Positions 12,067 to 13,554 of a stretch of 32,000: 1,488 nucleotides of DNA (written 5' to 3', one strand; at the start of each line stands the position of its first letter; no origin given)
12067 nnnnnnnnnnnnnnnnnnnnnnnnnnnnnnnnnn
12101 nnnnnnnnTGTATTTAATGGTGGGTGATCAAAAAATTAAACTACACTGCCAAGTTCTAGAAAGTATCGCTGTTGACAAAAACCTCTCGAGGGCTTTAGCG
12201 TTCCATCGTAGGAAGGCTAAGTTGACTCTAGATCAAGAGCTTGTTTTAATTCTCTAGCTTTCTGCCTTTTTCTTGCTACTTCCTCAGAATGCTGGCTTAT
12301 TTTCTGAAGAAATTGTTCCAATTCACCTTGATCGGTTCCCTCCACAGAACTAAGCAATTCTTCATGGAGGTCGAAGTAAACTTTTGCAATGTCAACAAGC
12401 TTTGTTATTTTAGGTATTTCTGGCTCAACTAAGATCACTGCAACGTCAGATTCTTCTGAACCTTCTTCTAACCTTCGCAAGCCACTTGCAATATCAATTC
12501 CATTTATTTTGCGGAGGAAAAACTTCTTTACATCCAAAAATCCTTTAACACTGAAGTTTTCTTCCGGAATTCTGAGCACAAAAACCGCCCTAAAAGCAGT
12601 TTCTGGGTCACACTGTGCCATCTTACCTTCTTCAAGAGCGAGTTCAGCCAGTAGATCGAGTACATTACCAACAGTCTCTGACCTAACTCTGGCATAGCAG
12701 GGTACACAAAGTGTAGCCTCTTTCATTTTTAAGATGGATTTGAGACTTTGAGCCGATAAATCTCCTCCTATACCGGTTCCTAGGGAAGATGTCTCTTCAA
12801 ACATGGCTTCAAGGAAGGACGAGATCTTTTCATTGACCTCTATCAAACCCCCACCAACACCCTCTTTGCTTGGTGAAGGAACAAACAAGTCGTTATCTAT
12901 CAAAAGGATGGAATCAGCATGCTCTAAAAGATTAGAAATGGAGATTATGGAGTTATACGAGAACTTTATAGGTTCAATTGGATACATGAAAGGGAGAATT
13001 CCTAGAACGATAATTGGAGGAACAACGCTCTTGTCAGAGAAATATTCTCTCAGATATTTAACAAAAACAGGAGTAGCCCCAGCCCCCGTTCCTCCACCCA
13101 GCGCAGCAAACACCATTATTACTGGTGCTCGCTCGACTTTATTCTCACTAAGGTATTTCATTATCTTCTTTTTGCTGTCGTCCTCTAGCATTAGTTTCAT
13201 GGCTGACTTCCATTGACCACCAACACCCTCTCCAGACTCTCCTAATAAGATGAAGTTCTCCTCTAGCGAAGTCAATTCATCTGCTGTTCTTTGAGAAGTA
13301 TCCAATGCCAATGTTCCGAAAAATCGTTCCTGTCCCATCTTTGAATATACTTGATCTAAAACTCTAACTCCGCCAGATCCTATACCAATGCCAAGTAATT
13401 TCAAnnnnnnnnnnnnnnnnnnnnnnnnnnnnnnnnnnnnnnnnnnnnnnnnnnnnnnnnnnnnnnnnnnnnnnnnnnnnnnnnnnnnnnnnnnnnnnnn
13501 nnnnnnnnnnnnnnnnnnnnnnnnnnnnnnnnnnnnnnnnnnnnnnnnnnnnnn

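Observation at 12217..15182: Two-gene module: divergent FtsZ/tubulin-superfamily GTPase translationally coupled to a 593-aa coiled-coil protein with a winged-helix-like segment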

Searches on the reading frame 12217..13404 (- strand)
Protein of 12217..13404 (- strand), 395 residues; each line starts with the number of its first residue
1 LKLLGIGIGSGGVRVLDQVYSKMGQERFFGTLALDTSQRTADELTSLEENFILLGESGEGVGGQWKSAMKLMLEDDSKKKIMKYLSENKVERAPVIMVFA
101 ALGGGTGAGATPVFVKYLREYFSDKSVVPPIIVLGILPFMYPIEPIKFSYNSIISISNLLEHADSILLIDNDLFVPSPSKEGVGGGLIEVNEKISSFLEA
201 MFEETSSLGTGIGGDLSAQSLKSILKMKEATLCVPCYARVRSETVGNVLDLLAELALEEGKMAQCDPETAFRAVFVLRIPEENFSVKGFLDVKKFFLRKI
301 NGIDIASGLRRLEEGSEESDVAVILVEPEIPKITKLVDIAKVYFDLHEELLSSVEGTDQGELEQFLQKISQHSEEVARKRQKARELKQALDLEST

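Call 3: search_protein_families(library=pfam, proteins=[window:12217-13404:-], max_evalue=1)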
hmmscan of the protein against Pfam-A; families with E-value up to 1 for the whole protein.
window:12217-13404:- (395 aa): 2 families
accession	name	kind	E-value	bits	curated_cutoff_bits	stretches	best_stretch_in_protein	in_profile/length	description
PF00091.31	Tubulin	-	7.8e-20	72.4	33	1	5-172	4-183/190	Tubulin/FtsZ family, GTPase domain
PF13809.12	Tubulin_2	-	5.6e-05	23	27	1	81-138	152-206/356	Tubulin like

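Call 4: search_protein_families(library=ncbifam, proteins=[window:12217-13404:-], max_evalue=1)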
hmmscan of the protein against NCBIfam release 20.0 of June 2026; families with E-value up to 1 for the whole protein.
window:12217-13404:- (395 aa): 1 family
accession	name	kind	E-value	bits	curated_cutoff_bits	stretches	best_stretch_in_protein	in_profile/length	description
TIGR00065.1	ftsZ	equivalog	3.9e-09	36.3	295.2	1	5-173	22-175/353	cell division protein FtsZ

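Call 7: find_homologous_proteins(query=window:12217-13404:-)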
Query window:12217-13404:- (395 aa): 8 proteins with E <= 0.001 among 8000 candidates.
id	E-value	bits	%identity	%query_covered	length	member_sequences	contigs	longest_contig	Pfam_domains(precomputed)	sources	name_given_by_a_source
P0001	2.9e-231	785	92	96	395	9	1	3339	PF00091.32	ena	-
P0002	7.2e-225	764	89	100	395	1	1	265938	PF13809.13,PF00091.32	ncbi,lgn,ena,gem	-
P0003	1.5e-224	763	88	100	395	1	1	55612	PF13809.13,PF00091.32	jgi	-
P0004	1.8e-222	756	86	97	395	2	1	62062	PF00091.32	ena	-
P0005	3.1e-222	756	87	96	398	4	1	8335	PF00091.32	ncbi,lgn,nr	ncbi:TPA: hypothetical protein EYP70_08385 [Candidatus Bathyarchaeota archaeon]|nr:hypothetical prot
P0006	2.8e-202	690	79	100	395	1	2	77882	PF00091.32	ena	-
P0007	2.5e-195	667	73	100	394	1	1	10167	PF00091.32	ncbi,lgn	-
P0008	3.2e-150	519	79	72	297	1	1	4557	PF00091.32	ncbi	ncbi:MAG: hypothetical protein DRO05_05430, partial [Thermoproteota archaeon]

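Call 8: search_solved_structures(query=window:12217-13404:-, max_evalue=1, show_alignments=2)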
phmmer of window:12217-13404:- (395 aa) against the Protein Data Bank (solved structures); distinct sequences matched with E-value up to 1: 223 (the best 60 are shown).
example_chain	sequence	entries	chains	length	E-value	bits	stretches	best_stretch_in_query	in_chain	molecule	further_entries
4b46_A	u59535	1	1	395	1.6e-15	60.5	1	1-202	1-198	CELL DIVISION PROTEIN FTSZ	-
4b45_A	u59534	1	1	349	6.7e-15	58.5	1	1-209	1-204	CELL DIVISION PROTEIN FTSZ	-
24rt_A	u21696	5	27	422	3.2e-06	29.9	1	74-184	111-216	Heim-alpha-tubulin | AtubB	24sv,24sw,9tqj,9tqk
9v7v_A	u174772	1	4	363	8.6e-06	28.5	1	3-175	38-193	Cell division protein FtsZ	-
5w3f_B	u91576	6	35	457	1.3e-05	28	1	97-173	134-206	Tubulin beta chain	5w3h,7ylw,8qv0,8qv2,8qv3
5w3j_B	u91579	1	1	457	1.3e-05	28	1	97-173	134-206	Tubulin beta chain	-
9f6t_A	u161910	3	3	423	1.7e-05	27.6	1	79-179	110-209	Asgard tubulin A (AtubA) from Candidatus Lokiarchaeum ossiferum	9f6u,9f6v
9hxc_A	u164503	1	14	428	1.7e-05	27.6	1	79-179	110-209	Asgard tubulin AtubA with residues from TEV protease cleavage site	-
5o09_1A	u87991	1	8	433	3.2e-05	26.6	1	88-174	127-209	Tubulin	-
7quq_A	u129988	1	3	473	3.6e-05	26.5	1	88-174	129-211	Tubulin domain-containing protein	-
2bto_A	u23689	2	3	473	3.6e-05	26.5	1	88-174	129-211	TUBULIN BTUBA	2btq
2r6r_1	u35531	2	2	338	4.1e-05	26.3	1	3-174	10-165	Cell division protein ftsZ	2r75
8grw_A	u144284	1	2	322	4.7e-05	26.1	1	46-175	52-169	Cell division protein FtsZ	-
7yop_A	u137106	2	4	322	5e-05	26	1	46-175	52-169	Cell division protein FtsZ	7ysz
6u42_1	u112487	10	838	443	7.7e-05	25.4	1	96-173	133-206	Tubulin beta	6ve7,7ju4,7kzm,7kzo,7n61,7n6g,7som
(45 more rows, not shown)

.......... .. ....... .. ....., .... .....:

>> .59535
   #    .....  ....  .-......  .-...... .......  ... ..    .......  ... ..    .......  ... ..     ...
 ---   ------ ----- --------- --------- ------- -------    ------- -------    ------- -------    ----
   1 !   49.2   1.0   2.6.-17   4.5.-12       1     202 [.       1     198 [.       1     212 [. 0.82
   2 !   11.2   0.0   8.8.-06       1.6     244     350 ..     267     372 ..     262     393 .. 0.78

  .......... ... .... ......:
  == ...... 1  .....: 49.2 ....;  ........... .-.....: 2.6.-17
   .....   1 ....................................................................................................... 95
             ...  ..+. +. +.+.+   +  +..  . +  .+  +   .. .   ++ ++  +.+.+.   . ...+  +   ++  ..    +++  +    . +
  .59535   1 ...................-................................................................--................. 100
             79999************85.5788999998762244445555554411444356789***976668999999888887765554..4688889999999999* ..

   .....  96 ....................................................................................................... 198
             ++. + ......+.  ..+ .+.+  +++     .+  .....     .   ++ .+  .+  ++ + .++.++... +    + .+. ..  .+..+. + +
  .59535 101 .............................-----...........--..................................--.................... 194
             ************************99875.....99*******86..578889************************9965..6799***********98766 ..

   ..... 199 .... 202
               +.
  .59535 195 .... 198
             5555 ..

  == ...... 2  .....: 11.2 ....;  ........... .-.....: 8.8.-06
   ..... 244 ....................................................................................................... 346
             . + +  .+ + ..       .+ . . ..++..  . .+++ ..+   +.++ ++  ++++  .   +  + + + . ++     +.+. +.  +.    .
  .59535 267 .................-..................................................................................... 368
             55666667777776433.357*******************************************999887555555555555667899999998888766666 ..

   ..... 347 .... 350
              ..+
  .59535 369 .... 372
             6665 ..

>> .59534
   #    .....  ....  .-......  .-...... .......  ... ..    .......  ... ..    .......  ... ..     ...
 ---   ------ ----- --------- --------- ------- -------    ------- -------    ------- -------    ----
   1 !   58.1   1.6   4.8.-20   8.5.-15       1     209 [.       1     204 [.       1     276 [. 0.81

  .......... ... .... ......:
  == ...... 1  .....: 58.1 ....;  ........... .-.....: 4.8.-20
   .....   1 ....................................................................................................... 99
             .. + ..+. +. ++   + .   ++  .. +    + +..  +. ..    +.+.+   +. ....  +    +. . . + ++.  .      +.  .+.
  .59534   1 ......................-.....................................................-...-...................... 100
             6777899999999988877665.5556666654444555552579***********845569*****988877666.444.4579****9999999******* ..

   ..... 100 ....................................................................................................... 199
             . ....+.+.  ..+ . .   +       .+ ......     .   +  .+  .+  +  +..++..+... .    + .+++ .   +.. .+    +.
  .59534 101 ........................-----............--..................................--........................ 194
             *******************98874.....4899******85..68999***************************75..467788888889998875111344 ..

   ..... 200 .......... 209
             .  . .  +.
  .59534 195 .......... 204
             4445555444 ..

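Call 11: find_encoding_contigs(protein=P0002, flank=8000, max_places=3)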
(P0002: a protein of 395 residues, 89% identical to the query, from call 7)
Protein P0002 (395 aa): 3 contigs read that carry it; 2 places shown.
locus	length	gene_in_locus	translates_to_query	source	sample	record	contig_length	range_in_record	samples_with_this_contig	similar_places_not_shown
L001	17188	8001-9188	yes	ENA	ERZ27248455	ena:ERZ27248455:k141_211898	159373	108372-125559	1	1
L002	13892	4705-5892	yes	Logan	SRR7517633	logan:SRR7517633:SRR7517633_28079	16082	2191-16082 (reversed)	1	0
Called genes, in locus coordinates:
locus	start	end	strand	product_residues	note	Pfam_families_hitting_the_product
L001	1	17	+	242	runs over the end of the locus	PF01047:MarR (weak), PF01978:TrmB (faint), PF13412:HTH_24 (weak)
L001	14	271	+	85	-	PF13192:Thioredoxin_3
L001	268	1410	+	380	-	PF01266:DAO (faint), PF01494:FAD_binding_3, PF05834:Lycopene_cycl (faint), PF07992:Pyr_redox_2 (weak)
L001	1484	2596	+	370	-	PF04055:Radical_SAM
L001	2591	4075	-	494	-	PF00753:Lactamase_B, PF13483:Lactamase_B_3 (faint), PF23023:Anti-Pycsar_Apyc1 (faint), PF12706:Lactamase_B_2, PF07521:RMMBL (weak)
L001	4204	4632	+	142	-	PF21473:OB_Ssb-like, PF01336:tRNA_anti-codon (weak)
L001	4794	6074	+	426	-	PF00155:Aminotran_1_2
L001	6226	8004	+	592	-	-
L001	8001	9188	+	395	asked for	PF00091:Tubulin, PF13809:Tubulin_2 (faint)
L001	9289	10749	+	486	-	PF02629:CoA_binding, PF13380:CoA_binding_2, PF13607:Succ_CoA_lig, PF19045:Ligase_CoA_2 (weak)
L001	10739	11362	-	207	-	PF01042:Ribonuc_L-PSP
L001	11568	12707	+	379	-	PF00579:tRNA-synt_1b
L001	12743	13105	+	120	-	PF01883:FeS_assembly_P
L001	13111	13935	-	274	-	-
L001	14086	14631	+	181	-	PF22769:DCD, PF00692:dUTPase (weak)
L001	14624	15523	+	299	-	PF02511:Thy1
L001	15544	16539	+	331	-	PF00288:GHMP_kinases_N, PF08544:GHMP_kinases_C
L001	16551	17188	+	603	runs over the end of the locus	PF08915:tRNA-Thr_ED, PF00587:tRNA-synt_2b, PF03129:HGTP_anticodon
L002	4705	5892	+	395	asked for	PF00091:Tubulin, PF13809:Tubulin_2 (faint)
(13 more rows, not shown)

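Call 12: find_encoding_contigs(protein=P0007, flank=8000, max_places=3)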
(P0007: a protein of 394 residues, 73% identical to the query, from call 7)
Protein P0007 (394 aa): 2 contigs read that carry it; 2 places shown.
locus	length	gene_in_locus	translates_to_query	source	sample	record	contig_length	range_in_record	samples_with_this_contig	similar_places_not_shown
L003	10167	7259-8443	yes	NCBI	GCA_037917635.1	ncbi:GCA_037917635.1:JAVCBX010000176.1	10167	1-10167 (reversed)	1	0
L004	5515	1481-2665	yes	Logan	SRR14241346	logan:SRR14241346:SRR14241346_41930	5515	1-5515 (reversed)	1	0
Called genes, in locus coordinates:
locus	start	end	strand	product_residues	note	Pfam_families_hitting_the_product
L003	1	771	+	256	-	?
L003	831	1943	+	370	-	PF04055:Radical_SAM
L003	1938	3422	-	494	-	PF00753:Lactamase_B, PF13483:Lactamase_B_3 (faint), PF12706:Lactamase_B_2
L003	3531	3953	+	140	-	PF21473:OB_Ssb-like, PF01336:tRNA_anti-codon (weak)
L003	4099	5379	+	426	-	PF00155:Aminotran_1_2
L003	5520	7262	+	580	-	-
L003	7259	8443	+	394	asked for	PF00091:Tubulin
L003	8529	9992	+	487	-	PF02629:CoA_binding, PF13380:CoA_binding_2, PF13607:Succ_CoA_lig, PF19045:Ligase_CoA_2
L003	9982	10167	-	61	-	?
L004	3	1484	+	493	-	?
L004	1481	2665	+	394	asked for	PF00091:Tubulin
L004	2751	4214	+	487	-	PF02629:CoA_binding, PF13380:CoA_binding_2, PF13607:Succ_CoA_lig, PF19045:Ligase_CoA_2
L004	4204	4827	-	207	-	PF01042:Ribonuc_L-PSP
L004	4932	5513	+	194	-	?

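Call 13: find_encoding_contigs(protein=P0006, flank=8000, max_places=3)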
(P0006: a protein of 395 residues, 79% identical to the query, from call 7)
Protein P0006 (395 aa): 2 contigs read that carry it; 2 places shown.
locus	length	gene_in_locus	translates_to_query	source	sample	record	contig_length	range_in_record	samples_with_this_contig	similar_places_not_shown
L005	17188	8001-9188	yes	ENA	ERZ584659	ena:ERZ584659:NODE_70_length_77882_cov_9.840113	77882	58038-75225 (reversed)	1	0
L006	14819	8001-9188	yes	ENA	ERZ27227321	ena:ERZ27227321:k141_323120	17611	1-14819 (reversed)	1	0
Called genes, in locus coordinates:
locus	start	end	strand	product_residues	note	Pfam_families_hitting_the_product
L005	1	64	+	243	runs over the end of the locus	PF01022:HTH_5 (faint), PF08279:HTH_11 (faint), PF09339:HTH_IclR (faint), PF01047:MarR (weak), PF01978:TrmB (faint), PF13412:HTH_24 (weak)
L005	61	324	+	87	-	PF13192:Thioredoxin_3 (weak)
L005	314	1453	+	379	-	PF01266:DAO (faint), PF01494:FAD_binding_3, PF07992:Pyr_redox_2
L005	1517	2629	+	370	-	PF04055:Radical_SAM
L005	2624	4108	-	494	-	PF00753:Lactamase_B, PF13483:Lactamase_B_3 (weak), PF23023:Anti-Pycsar_Apyc1 (faint), PF12706:Lactamase_B_2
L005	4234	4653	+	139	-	PF21473:OB_Ssb-like, PF01336:tRNA_anti-codon (weak)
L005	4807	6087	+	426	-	PF00155:Aminotran_1_2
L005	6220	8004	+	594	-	-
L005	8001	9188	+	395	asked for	PF00091:Tubulin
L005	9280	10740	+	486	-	PF02629:CoA_binding, PF13380:CoA_binding_2, PF13607:Succ_CoA_lig, PF19045:Ligase_CoA_2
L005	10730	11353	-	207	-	PF01042:Ribonuc_L-PSP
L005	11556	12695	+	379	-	PF00579:tRNA-synt_1b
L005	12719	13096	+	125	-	PF01883:FeS_assembly_P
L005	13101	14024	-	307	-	-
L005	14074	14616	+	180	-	PF06559:DCD_N (weak), PF22769:DCD, PF00692:dUTPase (faint)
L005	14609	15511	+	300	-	PF02511:Thy1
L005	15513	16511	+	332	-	PF00288:GHMP_kinases_N, PF08544:GHMP_kinases_C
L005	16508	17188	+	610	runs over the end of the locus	PF08915:tRNA-Thr_ED, PF00587:tRNA-synt_2b, PF03129:HGTP_anticodon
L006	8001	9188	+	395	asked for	PF00091:Tubulin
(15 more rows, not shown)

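Call 18: find_related_loci(query=A1, collection=genome_contigs, flank=6000)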
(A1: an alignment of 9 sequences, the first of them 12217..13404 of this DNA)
Query A1 (395 aa) in genome_contigs; peptide patterns used: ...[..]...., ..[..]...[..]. (x = any residue, [..] = any of these).
77 stretches matched a pattern; 4 encode a relative of the query (tblastn E <= 1e-3); 4 distinct loci.
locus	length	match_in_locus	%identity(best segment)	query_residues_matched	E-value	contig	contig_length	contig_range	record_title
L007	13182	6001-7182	88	1-394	0e+0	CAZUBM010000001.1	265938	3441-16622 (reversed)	MAG TPA_asm: uncultured Nitrososphaerota archaeon isolate binchicken_co349_52 genome assembly, contig: NODE_1_length_265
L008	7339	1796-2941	92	13-394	0e+0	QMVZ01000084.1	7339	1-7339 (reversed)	MAG: Thermoproteota archaeon isolate B15_G15 B15_Guay15_scaffold_03616, whole genome shotgun sequence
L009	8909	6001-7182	73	1-395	0e+0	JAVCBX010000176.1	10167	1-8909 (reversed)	MAG: Thermoproteota archaeon isolate Kor4 Kor4_contig_124_1265_length_10167_readcount_177142, whole genome shotgun seque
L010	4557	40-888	79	112-394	1e-145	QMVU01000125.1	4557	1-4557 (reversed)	MAG: Thermoproteota archaeon isolate B8_G17 B8_Guay17_scaffold_10341, whole genome shotgun sequence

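Call 29: search_protein_representatives(alignment_id=A1)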
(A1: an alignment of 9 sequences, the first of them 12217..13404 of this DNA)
Query: 9 sequences, 395 profile positions. Proteins with E-value up to 0.001 (for the whole library): 280; up to 1e-10: 22; up to 1e-30: 3. The best 150 are listed.
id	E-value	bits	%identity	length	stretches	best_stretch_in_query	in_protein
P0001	7.5e-249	841.6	-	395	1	1-394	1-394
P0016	1.0e-74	268.3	-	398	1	1-383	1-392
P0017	8.2e-33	130.3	-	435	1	2-373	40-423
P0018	2.5e-23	99.1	-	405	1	29-390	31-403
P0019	2.2e-20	89.4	-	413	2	146-380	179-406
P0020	5.0e-17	78.3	-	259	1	1-206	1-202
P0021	9.9e-16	74.1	-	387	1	1-370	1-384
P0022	3.7e-15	72.2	-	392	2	1-180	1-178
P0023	1.2e-13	67.2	-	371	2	2-175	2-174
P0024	3.8e-13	65.5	-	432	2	128-381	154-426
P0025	1.4e-12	63.7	-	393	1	1-209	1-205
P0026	3.7e-12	62.3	-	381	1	1-199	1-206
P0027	4.0e-12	62.2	-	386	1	1-239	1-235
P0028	4.3e-12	62.1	-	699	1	5-340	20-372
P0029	8.3e-12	61.2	-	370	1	1-203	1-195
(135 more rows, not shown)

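Call 30: list_cluster_members(proteins=[P0016, P0017, P0018, P0019, P0021, P0022, P0023, P0024, P0025, P0028])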
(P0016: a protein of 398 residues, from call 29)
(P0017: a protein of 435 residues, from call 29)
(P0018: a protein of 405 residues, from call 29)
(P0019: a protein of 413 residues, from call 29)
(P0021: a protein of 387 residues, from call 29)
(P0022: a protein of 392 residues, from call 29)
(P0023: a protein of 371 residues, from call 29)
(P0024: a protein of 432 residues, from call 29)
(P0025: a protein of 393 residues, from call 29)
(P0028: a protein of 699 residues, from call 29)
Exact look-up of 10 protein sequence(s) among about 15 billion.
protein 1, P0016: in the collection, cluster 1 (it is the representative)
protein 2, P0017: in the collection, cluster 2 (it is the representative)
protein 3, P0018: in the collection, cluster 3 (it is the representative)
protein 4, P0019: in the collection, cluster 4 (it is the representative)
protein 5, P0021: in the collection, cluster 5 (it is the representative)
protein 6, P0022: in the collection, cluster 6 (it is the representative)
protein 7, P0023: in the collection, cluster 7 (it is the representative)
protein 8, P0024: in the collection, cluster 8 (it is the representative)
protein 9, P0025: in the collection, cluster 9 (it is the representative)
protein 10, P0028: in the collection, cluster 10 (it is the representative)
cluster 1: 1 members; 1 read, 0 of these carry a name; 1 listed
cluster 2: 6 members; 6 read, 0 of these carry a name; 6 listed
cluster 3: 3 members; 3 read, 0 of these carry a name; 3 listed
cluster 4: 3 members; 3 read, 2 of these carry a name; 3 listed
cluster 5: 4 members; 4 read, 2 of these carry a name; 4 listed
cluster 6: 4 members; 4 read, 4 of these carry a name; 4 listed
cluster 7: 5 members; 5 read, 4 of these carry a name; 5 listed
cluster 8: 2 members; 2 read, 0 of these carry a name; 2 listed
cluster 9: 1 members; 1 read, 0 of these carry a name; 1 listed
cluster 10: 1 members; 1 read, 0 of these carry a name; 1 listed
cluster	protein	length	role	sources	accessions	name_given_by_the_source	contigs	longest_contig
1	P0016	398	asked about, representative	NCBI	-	-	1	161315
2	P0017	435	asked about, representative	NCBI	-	-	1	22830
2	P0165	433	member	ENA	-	-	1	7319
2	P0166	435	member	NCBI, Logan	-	-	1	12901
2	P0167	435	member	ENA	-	-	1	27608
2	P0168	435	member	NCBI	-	-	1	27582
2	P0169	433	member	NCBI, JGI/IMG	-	-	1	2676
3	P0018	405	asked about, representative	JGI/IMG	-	-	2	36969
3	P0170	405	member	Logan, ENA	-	-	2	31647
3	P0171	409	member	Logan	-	-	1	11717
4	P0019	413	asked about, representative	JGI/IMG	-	cell division GTPase FtsZ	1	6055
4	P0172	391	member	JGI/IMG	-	cell division GTPase FtsZ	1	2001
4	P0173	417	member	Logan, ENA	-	-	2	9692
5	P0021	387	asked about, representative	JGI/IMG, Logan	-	cell division GTPase FtsZ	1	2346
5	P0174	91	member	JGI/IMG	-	hypothetical protein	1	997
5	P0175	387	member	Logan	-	-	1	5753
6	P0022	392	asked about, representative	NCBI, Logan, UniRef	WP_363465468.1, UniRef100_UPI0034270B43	tubulin/FtsZ family protein [Halogeometricum borinquense] | tubulin/FtsZ family protein n=1 Tax=Halogeometricum borinquense TaxID=60847 ...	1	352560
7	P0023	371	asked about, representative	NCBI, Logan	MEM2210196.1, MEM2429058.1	MAG: tubulin/FtsZ family protein [Nitrososphaerales archaeon]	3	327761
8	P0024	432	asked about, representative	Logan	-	-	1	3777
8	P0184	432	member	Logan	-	-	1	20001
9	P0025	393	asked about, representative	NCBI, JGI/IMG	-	-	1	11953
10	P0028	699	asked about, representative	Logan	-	-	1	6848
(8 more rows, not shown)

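Call 31: predict_structure(alignment_id=A1)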
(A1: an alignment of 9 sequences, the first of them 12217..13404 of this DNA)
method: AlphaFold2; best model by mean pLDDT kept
length: 395 residues; sequences in the alignment: 9
mean_pLDDT: 52.2   pTM: 0.50
mean pLDDT of the five models: 52.2, 49.5, 49.2, 46.5, 38.7
residues with pLDDT >= 90: 1; 70-90: 91; 50-70: 92; < 50: 211
segments of 3 or more residues with pLDDT < 50: 59-62, 138-149, 171-355, 389-395
pLDDT, mean of each block of 10 residues (from residue 1): 78 75 75 85 83 67 66 86 82 69 65 83 70 56 43 56 54 36 33 44 29 32 36 30 39 40 33 40 39 36 31 31 32 28 37 51 58 61 53 37
secondary structure, 60 per line:
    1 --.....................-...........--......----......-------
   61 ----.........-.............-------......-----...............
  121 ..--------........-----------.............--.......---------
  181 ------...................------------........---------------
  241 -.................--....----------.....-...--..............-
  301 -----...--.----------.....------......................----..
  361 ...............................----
elements in order: E3-8 H9-23 E28-35 H38-43 E51-53 H65-73 H75-87 E95-100 H106-122 E131-138 H150-162 E165-171 H187-205 H218-225 H242-258 H261-264 E275-279 H286-299 E322-326 H333-354 H359-391
